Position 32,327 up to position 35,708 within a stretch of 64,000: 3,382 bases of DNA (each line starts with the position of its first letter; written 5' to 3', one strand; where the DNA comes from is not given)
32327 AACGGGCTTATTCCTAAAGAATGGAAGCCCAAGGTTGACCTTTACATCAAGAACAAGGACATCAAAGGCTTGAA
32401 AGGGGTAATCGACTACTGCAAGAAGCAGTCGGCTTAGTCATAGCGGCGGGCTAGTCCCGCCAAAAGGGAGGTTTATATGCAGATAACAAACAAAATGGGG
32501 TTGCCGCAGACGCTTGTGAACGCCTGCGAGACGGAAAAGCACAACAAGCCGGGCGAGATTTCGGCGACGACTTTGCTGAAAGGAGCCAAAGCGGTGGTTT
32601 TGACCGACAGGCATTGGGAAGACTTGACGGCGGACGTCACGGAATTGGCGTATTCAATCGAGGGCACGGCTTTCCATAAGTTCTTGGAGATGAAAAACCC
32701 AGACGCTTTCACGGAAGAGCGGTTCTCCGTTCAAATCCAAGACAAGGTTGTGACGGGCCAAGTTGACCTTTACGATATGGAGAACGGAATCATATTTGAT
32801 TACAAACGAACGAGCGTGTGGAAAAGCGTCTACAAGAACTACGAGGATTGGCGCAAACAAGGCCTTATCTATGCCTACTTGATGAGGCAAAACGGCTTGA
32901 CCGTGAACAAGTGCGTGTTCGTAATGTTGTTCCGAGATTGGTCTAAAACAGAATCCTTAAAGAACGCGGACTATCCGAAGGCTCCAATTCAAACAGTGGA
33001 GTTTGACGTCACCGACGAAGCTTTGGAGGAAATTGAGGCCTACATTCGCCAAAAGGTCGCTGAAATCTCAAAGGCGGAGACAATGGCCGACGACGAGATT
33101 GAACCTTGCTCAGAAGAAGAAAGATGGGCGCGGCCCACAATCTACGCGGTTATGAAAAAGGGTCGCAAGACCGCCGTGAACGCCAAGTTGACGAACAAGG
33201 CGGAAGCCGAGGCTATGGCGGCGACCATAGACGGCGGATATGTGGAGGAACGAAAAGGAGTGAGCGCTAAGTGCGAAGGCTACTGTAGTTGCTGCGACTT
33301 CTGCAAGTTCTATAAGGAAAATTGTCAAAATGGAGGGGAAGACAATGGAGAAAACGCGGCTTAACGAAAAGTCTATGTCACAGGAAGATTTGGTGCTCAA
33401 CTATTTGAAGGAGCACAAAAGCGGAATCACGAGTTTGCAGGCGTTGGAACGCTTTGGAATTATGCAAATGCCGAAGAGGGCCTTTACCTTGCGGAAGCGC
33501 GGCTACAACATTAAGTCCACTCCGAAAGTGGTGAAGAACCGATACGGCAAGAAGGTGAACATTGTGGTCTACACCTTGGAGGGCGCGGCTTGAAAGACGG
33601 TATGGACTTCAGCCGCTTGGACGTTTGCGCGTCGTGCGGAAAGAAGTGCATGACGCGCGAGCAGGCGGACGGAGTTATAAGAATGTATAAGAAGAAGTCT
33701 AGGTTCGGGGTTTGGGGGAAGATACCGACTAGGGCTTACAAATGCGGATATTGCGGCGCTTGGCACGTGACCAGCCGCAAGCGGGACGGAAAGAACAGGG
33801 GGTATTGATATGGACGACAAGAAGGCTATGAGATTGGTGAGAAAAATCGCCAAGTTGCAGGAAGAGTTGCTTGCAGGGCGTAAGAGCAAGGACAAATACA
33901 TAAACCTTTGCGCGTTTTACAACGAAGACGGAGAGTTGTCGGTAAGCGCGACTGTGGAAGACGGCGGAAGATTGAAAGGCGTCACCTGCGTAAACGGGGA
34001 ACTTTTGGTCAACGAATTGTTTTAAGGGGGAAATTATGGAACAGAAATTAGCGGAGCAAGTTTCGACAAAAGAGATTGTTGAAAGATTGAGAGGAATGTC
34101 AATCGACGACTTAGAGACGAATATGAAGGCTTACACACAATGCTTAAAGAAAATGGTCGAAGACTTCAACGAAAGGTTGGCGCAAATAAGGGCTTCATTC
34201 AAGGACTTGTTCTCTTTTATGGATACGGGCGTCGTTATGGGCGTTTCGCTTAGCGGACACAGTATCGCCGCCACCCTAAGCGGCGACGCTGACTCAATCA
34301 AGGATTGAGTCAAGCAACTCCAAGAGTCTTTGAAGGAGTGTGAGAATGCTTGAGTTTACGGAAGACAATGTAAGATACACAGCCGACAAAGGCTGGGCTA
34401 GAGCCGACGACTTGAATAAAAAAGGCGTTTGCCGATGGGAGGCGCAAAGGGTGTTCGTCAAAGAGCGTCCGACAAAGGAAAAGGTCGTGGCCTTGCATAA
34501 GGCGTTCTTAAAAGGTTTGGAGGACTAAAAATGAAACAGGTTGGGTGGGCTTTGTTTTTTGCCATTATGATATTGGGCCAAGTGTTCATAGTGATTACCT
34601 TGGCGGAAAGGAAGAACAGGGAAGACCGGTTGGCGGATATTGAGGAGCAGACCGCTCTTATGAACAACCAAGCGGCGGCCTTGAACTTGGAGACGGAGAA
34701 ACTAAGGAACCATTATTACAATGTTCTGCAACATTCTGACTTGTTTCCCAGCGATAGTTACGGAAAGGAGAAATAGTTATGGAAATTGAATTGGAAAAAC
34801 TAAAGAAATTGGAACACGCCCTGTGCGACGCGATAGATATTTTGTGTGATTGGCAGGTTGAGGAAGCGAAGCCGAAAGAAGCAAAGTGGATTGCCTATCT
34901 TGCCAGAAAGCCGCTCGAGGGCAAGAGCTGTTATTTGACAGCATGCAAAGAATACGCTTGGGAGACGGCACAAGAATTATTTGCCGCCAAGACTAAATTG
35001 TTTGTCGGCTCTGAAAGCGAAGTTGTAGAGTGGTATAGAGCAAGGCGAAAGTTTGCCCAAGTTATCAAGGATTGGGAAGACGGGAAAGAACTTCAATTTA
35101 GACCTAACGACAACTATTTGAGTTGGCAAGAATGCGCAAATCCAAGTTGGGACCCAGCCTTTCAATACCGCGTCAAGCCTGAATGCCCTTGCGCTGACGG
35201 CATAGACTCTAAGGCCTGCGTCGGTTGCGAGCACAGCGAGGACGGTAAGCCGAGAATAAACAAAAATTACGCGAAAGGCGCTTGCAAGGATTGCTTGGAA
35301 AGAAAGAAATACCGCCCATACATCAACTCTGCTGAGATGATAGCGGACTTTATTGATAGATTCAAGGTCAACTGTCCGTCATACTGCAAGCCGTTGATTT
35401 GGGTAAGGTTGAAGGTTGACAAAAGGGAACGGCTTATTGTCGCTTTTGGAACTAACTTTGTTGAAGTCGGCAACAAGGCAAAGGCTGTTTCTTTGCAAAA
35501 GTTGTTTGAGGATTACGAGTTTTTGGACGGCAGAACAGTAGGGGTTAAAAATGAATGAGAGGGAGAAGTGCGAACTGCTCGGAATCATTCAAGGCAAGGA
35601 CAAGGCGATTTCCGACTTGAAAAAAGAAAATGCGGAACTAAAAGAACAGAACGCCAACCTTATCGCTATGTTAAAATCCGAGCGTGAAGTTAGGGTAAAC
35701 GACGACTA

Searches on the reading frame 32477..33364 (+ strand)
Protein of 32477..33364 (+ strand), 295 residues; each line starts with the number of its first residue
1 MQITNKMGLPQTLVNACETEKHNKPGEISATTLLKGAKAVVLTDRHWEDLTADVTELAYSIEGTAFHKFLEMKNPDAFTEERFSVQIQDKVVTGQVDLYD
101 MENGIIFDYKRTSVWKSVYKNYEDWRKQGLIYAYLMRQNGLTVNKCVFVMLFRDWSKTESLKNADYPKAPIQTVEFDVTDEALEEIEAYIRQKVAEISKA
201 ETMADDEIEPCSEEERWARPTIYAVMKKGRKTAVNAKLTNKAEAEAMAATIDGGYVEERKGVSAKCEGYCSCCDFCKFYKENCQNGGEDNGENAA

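Call 12: search_protein_families(library=phrogs, proteins=[window:32477-33364:+], max_evalue=0.00001)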
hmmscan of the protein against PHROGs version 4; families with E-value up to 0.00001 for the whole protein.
window:32477-33364:+ (295 aa): 2 families
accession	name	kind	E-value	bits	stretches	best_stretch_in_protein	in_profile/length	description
phrog_2139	-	DNA, RNA and nucleotide metabolism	3.1e-50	172.1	2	78-286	120-326/330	exonuclease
phrog_1674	-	DNA, RNA and nucleotide metabolism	6.1e-07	29.9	1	77-155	121-200/276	exonuclease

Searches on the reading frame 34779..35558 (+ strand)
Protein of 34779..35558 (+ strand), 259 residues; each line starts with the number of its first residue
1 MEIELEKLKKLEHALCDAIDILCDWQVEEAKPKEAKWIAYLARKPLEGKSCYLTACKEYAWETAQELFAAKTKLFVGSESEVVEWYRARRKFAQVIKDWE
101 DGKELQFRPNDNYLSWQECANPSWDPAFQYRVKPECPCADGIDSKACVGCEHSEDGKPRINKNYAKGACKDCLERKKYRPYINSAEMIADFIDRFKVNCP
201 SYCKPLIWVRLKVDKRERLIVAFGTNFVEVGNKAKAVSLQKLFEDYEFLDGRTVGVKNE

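Call 12: search_protein_families(library=phrogs, proteins=[window:34779-35558:+], max_evalue=0.00001)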
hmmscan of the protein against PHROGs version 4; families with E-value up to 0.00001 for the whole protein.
window:34779-35558:+ (259 aa): 1 family
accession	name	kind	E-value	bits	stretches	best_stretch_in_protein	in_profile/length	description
phrog_15048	-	unknown function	5.2e-06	27.7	0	89-138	10-59/131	-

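Call 47: search_protein_families(library=pfam, proteins=[window:34779-35558:+], max_evalue=0.001)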
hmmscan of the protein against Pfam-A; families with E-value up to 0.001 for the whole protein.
window:34779-35558:+ (259 aa): 0 families
